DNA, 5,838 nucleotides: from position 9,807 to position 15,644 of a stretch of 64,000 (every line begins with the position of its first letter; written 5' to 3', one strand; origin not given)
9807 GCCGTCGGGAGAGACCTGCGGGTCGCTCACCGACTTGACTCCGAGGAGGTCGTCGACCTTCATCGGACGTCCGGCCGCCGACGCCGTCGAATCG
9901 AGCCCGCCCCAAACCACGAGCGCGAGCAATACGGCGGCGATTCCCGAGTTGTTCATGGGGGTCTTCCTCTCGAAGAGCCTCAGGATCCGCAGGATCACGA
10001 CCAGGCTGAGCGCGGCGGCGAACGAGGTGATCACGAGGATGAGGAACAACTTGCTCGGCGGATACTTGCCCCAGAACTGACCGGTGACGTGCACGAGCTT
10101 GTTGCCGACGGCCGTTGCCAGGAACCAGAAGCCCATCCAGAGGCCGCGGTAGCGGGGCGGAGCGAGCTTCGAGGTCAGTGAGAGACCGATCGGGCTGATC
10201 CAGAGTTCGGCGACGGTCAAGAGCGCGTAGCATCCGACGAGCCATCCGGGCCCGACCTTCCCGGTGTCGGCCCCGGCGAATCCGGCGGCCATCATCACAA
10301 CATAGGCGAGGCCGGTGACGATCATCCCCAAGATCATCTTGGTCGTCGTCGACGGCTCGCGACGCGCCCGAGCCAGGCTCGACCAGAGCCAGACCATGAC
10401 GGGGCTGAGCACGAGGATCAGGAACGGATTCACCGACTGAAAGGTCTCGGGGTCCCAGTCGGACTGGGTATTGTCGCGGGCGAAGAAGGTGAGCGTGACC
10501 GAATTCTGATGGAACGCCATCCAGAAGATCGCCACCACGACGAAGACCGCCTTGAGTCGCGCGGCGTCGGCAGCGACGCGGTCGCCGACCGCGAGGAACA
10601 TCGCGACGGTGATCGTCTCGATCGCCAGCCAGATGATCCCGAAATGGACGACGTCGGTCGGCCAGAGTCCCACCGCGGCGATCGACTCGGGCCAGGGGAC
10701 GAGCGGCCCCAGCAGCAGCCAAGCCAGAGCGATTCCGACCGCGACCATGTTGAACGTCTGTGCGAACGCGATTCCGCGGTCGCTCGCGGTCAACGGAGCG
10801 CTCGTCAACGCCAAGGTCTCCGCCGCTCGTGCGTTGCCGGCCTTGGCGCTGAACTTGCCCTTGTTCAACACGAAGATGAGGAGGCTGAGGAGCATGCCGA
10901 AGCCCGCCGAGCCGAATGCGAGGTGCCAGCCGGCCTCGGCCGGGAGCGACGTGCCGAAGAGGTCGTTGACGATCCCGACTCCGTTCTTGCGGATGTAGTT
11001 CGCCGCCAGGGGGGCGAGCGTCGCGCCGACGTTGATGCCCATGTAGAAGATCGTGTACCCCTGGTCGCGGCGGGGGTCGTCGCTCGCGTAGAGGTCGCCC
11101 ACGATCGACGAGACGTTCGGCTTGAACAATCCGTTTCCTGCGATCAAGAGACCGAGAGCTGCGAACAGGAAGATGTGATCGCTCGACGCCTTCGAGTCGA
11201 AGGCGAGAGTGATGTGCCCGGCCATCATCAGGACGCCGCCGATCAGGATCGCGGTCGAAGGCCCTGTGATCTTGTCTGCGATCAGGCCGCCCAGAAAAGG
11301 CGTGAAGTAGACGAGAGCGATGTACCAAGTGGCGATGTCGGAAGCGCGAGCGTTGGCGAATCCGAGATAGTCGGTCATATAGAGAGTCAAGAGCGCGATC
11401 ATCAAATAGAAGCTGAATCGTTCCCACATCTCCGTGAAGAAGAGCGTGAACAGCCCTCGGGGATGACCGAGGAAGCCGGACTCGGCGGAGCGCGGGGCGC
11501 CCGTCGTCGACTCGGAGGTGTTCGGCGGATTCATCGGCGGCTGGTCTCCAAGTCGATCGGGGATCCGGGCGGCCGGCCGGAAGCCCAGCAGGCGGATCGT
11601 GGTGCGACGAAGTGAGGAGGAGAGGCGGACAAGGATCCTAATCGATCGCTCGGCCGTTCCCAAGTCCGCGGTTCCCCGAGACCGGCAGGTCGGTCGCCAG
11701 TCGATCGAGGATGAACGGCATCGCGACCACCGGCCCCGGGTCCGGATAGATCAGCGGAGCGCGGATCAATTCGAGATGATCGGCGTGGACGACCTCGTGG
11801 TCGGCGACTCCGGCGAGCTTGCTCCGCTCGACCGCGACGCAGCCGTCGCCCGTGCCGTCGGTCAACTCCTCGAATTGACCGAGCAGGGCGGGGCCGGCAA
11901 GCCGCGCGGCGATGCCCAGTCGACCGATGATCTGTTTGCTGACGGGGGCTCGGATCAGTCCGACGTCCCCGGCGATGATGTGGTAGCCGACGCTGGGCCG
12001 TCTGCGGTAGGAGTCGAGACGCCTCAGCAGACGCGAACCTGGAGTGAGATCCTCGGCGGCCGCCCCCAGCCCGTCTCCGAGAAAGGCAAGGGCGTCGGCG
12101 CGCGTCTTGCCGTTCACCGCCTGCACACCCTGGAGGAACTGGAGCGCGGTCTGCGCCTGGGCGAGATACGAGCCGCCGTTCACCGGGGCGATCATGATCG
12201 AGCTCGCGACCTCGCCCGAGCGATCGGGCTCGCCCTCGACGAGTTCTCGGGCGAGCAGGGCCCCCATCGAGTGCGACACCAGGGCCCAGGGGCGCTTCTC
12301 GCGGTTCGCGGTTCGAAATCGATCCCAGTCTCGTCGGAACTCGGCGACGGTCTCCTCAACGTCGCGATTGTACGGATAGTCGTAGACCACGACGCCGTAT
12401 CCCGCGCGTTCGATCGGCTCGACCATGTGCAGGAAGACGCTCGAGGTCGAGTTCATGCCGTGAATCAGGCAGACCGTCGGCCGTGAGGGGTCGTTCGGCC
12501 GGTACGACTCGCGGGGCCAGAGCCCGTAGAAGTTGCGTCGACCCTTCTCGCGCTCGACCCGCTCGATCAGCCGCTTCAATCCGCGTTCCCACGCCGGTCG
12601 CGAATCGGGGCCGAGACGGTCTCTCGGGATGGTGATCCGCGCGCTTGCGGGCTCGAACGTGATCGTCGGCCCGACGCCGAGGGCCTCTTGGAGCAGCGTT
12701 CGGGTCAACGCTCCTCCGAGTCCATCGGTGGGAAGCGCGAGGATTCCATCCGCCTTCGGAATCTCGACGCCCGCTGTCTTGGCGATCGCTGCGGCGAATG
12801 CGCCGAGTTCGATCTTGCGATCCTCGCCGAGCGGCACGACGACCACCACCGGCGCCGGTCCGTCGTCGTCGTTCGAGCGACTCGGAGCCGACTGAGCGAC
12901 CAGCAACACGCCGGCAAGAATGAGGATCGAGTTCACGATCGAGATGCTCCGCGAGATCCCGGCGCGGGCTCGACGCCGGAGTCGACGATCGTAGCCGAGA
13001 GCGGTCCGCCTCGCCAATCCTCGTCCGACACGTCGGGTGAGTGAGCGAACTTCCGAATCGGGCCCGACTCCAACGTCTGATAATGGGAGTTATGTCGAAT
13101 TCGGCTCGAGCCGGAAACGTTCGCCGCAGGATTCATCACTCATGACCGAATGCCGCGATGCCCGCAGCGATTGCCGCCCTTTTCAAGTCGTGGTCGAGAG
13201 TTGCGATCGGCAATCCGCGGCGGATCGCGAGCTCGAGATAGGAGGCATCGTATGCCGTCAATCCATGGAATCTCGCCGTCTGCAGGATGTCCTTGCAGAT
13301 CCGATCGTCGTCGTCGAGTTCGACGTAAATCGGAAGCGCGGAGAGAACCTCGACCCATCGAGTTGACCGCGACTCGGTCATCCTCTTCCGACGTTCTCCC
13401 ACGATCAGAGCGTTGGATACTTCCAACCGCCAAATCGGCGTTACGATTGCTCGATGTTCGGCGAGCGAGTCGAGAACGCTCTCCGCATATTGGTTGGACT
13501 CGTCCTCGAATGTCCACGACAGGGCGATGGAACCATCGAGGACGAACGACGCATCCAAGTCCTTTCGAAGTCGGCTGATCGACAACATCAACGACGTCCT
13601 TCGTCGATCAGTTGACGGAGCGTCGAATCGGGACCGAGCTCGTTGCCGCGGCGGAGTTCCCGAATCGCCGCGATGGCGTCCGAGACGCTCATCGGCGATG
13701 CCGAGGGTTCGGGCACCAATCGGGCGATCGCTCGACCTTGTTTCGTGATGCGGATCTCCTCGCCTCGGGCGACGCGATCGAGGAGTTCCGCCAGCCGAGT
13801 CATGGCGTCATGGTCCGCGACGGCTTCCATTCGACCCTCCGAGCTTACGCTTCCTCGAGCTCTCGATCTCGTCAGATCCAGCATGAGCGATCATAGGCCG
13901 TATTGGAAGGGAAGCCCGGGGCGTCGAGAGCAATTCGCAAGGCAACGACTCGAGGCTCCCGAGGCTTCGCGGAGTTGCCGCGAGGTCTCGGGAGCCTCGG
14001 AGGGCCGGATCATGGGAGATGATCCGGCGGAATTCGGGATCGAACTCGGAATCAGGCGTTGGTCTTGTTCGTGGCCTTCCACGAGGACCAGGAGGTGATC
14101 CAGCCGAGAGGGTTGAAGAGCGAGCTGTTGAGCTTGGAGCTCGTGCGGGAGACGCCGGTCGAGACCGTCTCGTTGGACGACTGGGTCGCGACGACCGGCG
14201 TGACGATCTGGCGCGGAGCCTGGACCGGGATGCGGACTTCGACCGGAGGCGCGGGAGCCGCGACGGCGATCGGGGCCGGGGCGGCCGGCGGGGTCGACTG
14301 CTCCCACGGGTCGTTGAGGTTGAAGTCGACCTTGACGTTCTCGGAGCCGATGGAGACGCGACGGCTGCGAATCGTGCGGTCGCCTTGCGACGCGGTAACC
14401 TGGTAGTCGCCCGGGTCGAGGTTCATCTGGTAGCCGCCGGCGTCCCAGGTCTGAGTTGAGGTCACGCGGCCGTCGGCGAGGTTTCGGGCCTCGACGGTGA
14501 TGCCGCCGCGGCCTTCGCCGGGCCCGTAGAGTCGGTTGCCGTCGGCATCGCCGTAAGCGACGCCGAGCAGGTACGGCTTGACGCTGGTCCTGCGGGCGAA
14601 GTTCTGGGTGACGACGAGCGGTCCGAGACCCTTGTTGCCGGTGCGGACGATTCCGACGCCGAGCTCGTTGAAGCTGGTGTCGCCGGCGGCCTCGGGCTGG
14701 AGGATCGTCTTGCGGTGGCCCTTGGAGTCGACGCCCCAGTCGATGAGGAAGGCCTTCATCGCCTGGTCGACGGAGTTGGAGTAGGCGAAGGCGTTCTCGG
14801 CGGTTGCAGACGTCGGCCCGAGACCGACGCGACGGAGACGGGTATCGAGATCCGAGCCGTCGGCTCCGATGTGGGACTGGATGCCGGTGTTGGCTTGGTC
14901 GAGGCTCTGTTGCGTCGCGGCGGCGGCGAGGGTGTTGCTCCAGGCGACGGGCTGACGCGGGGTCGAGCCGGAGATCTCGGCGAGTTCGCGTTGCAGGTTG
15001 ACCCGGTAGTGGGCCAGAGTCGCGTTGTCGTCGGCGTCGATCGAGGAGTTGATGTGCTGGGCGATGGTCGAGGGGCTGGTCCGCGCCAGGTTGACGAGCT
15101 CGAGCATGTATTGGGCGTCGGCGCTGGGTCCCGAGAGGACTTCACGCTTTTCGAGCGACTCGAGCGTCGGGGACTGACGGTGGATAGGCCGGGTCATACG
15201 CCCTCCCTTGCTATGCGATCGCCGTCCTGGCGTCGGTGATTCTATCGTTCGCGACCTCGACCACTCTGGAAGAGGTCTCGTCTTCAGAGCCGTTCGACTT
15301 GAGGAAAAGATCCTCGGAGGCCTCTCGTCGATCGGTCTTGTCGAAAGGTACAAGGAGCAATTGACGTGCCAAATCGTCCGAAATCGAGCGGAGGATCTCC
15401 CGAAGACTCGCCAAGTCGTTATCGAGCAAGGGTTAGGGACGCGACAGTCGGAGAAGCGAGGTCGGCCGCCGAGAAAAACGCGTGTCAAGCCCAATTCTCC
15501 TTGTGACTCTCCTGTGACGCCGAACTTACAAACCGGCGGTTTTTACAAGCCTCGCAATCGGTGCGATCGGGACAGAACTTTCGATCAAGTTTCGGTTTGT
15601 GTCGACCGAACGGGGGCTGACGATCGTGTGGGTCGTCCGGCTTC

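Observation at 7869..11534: A complete di/tripeptide transporter and a complete periplasmic-type S9 peptidase fused in one 1221-aa ORF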

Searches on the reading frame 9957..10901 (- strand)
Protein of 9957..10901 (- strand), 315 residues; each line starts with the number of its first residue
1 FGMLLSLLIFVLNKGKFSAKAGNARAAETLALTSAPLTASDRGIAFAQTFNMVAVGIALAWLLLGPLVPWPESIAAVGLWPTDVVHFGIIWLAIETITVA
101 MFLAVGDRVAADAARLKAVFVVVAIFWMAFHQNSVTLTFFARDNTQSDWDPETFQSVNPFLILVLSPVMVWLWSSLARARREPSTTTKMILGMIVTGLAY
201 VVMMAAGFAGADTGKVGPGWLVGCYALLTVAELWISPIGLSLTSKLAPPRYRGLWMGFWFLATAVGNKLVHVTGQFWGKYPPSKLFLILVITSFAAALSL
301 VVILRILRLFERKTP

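Call 64: find_homologous_proteins(query=window:9957-10901:-, max_evalue=1e-20)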
Query window:9957-10901:- (315 aa): 253 proteins with E <= 1e-20 among 8000 candidates; the best 120 are listed.
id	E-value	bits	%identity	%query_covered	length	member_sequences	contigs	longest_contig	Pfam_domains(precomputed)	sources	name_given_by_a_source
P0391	1.1e-139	483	72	97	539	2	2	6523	PF00854.28,PF07690.22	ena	-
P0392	3.1e-117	410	65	94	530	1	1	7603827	PF00854.28,PF07690.22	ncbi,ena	-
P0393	2.4e-116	407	60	97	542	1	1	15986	PF00854.28,PF07690.22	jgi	jgi:proton-dependent oligopeptide transporter, POT family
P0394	9.5e-116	405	62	97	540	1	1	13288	PF00854.28,PF07690.22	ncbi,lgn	-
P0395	4.3e-115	403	63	98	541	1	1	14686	PF00854.28,PF07690.22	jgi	jgi:POT family proton-dependent oligopeptide transporter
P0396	8.8e-115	401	64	98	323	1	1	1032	PF00854.28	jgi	jgi:dipeptide/tripeptide permease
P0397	1.1e-114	401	62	98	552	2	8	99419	PF00854.28,PF07690.22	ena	-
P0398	1.4e-113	398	60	98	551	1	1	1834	PF00854.28,PF07690.22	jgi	jgi:POT family proton-dependent oligopeptide transporter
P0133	4.1e-113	396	62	98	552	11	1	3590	PF00854.28,PF07690.22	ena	-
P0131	1.3e-112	394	61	98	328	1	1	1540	PF00854.28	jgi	jgi:POT family proton-dependent oligopeptide transporter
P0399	1.9e-111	391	61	98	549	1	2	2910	PF00854.28,PF07690.22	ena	-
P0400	7.3e-110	385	67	85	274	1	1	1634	PF00854.28,PF07690.22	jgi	jgi:POT family proton-dependent oligopeptide transporter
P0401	2.4e-108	380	59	98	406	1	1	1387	PF00854.28,PF07690.22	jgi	jgi:POT family proton-dependent oligopeptide transporter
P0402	4.8e-108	379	59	98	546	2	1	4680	PF00854.28,PF07690.22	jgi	jgi:POT family proton-dependent oligopeptide transporter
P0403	7.5e-108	379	59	98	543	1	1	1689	PF00854.28,PF07690.22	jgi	jgi:POT family proton-dependent oligopeptide transporter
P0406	8.9e-101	355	60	99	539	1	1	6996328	PF00854.28,PF07690.22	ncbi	ncbi:peptide MFS transporter [Isosphaeraceae bacterium EP7]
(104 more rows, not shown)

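Call 65: find_encoding_contigs(protein=P0391, flank=4000, max_places=3)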
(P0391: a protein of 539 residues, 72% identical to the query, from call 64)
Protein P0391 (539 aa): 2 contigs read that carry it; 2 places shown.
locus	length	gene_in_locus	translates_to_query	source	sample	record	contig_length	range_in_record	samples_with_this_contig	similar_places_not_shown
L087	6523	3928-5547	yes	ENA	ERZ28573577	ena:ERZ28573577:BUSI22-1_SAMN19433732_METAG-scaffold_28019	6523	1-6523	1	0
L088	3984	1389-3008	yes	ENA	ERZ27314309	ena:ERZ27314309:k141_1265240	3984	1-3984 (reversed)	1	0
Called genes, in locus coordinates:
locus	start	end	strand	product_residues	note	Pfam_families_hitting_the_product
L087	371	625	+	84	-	PF22513:FitA-like_RHH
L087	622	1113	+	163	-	PF01850:PIN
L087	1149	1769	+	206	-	-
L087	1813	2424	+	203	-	-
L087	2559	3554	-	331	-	PF00702:Hydrolase (weak), PF12710:HAD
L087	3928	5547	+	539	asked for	PF07690:MFS_1, PF00854:PTR2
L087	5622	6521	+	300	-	?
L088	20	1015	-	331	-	PF00702:Hydrolase (weak), PF12710:HAD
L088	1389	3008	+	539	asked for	PF07690:MFS_1, PF00854:PTR2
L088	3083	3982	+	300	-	?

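Call 66: find_encoding_contigs(protein=P0406, flank=4000, max_places=2)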
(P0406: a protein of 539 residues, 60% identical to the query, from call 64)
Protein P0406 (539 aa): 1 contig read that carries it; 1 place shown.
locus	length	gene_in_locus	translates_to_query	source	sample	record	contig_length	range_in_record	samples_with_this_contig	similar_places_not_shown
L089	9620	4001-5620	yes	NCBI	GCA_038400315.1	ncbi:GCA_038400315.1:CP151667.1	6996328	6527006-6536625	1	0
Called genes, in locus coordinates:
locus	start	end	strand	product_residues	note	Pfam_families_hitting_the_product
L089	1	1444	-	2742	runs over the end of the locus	PF13229:Beta_helix, PF05048:NosD, PF13229:Beta_helix, PF05048:NosD (weak), PF13229:Beta_helix, PF16640:Big_3_5, PF13205:Big_5 (weak)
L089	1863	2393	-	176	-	PF00578:AhpC-TSA, PF08534:Redoxin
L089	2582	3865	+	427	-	PF00561:Abhydrolase_1, PF12146:Hydrolase_4, PF07819:PGAP1 (weak)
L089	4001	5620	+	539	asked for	PF07690:MFS_1, PF00854:PTR2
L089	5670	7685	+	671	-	PF26550:Tricorn_2nd (weak), PF26549:Tricorn_N, PF07676:PD40, PF26549:Tricorn_N (weak), PF26550:Tricorn_2nd (weak), PF26549:Tricorn_N (weak), PF20434:BD-FAE, PF00326:Peptidase_S9, +5 more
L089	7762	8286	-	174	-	-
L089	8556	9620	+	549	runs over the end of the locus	PF01268:FTHFS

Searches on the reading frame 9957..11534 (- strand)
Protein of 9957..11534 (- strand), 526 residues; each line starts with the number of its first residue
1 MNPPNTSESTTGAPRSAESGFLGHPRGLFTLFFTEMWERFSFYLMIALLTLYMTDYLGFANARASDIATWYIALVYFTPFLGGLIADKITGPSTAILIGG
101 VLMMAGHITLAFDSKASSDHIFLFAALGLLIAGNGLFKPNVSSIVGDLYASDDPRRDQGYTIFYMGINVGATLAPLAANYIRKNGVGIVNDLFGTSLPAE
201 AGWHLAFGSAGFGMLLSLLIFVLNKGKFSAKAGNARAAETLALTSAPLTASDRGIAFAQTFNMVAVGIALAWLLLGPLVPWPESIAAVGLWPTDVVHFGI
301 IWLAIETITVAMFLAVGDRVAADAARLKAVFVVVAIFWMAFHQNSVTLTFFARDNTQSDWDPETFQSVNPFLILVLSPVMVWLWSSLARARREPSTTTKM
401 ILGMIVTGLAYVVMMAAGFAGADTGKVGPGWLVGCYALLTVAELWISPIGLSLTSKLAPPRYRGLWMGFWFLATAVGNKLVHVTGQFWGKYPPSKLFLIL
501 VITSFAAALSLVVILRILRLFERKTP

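Call 20: search_solved_structures(query=window:9957-11534:-, show_alignments=1, max_evalue=1e-20)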
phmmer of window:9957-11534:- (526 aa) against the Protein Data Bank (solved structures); distinct sequences matched with E-value up to 1e-20: 23.
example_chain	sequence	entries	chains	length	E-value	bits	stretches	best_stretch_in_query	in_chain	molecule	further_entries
4ikv_A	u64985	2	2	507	8e-72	245.8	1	17-494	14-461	Di-tripeptide ABC transporter (Permease)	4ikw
4ikx_A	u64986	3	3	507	8.1e-72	245.8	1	17-494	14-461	Di-tripeptide ABC transporter (Permease)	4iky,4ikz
5mmt_A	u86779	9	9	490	7.9e-67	229.3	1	20-480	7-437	Di-or tripeptide:H+ symporter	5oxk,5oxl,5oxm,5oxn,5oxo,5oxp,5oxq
4aps_A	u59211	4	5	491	7.9e-67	229.3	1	20-480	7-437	DI-OR TRIPEPTIDE H+ SYMPORTER | DI-OR TRIPEPTIDE:H+ SYMPORTER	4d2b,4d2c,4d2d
4xni_A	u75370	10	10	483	8.3e-67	229.2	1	20-480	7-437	Di-or tripeptide:H+ symporter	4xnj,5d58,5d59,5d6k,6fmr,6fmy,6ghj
7ac6_A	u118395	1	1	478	9.2e-67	229.1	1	20-480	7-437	Di-or tripeptide:H+ symporter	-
4w6v_A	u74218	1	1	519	6.2e-59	203.3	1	19-517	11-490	Di-/tripeptide transporter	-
7q0l_A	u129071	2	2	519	1.6e-58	201.9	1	19-517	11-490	Peptide transporter YePEPT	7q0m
6exs_A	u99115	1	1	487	2e-50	175.2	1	18-480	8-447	Peptide ABC transporter permease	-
6h7u_A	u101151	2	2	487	2.2e-50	175.1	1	18-480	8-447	Peptide ABC transporter permease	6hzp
6gz9_A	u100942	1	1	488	3.1e-50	174.6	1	18-480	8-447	Peptide ABC transporter permease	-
6ji1_A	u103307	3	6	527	6.1e-49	170.3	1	27-488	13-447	Proton:oligopeptide symporter POT family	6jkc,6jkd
4lep_A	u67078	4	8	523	6.3e-49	170.2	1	27-488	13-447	Proton:oligopeptide symporter POT family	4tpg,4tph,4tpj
6gs1_A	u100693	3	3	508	1.2e-44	156.1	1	21-181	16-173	Dipeptide and tripeptide permease A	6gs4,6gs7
7zc2_A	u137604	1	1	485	4.5e-44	154.2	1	24-243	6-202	Amino acid/peptide transporter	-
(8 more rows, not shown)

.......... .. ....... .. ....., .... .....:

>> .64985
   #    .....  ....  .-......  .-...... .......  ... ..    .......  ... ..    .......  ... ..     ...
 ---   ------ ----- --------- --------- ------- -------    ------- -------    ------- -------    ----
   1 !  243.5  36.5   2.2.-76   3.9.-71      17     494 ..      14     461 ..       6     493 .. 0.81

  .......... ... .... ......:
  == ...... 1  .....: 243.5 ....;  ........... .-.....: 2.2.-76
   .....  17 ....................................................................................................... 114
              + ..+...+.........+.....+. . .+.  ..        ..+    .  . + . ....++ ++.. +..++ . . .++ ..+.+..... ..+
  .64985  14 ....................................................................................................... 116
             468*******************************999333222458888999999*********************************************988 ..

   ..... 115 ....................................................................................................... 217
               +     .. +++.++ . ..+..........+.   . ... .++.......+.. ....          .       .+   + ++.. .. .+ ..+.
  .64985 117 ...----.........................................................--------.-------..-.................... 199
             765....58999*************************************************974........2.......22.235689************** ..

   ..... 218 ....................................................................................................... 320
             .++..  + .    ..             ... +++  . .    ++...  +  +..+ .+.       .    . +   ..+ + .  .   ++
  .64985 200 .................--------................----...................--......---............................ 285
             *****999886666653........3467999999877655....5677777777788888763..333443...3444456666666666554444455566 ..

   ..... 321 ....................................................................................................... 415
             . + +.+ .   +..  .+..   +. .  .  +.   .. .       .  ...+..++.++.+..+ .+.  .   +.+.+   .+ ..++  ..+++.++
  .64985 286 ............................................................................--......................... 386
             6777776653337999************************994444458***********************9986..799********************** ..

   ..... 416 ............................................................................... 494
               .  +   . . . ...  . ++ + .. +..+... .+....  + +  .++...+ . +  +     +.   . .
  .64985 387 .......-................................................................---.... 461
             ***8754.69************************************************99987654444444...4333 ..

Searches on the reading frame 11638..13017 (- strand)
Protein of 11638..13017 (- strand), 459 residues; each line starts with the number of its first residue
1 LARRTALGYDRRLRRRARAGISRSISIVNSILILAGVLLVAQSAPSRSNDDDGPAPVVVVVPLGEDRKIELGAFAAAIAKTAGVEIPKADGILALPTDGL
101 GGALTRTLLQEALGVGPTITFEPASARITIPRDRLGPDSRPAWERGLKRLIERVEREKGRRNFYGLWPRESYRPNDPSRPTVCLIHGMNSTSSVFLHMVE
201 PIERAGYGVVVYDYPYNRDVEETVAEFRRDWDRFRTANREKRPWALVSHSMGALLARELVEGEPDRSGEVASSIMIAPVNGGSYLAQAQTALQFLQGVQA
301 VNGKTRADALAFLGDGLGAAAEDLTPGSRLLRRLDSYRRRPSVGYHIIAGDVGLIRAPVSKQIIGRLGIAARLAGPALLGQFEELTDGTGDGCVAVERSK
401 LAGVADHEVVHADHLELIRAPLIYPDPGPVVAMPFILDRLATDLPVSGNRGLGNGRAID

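Call 50: search_protein_families(library=pfam, proteins=[window:11638-13017:-], max_evalue=0.001)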
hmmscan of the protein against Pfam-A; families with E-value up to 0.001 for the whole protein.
window:11638-13017:- (459 aa): 4 families
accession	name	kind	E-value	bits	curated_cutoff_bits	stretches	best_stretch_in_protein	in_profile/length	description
PF12146.15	Hydrolase_4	-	2.3e-10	40.6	27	1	177-294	2-125/239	Serine aminopeptidase, S33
PF00561.26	Abhydrolase_1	-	2e-07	31.4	25.8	1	180-266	1-93/245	alpha/beta hydrolase fold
PF12697.13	Abhydrolase_6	-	2.5e-07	32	26.3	1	184-344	3-169/217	Alpha/beta hydrolase family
PF24096.1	DUF7379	-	0.00051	20.5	33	1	245-298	73-130/191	Domain of unknown function (DUF7379)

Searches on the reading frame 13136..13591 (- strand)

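Call 50: search_protein_families(library=pfam, proteins=[window:13136-13591:-], max_evalue=0.001)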
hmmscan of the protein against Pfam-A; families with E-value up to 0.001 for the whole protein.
window:13136-13591:- (151 aa): 1 family
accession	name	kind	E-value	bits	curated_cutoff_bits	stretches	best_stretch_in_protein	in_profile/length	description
PF01850.27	PIN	-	1.1e-10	42.6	23.6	1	17-140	2-118/120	PIN domain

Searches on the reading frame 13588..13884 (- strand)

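Call 50: search_protein_families(library=pfam, proteins=[window:13588-13884:-], max_evalue=0.001)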
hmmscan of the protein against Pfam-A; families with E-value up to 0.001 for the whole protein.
window:13588-13884:- (98 aa): 1 family
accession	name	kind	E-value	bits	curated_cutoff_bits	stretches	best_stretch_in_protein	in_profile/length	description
PF02604.26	PhdYeFM_antitox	-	1.3e-06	28.6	29.8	1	26-59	8-42/74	Antitoxin Phd_YefM, type II toxin-antitoxin system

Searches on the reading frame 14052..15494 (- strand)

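Call 50: search_protein_families(library=pfam, proteins=[window:14052-15494:-], max_evalue=0.001)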
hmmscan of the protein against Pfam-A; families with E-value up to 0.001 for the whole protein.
window:14052-15494:- (480 aa): 2 families
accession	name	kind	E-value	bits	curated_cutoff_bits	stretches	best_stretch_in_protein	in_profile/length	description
PF00188.32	CAP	-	3.3e-09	38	21.1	1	169-299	8-117/117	Cysteine-rich secretory protein family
PF13620.12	CarboxypepD_reg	-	6.8e-07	30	32.3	1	330-393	15-81/82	Carboxypeptidase regulatory-like domain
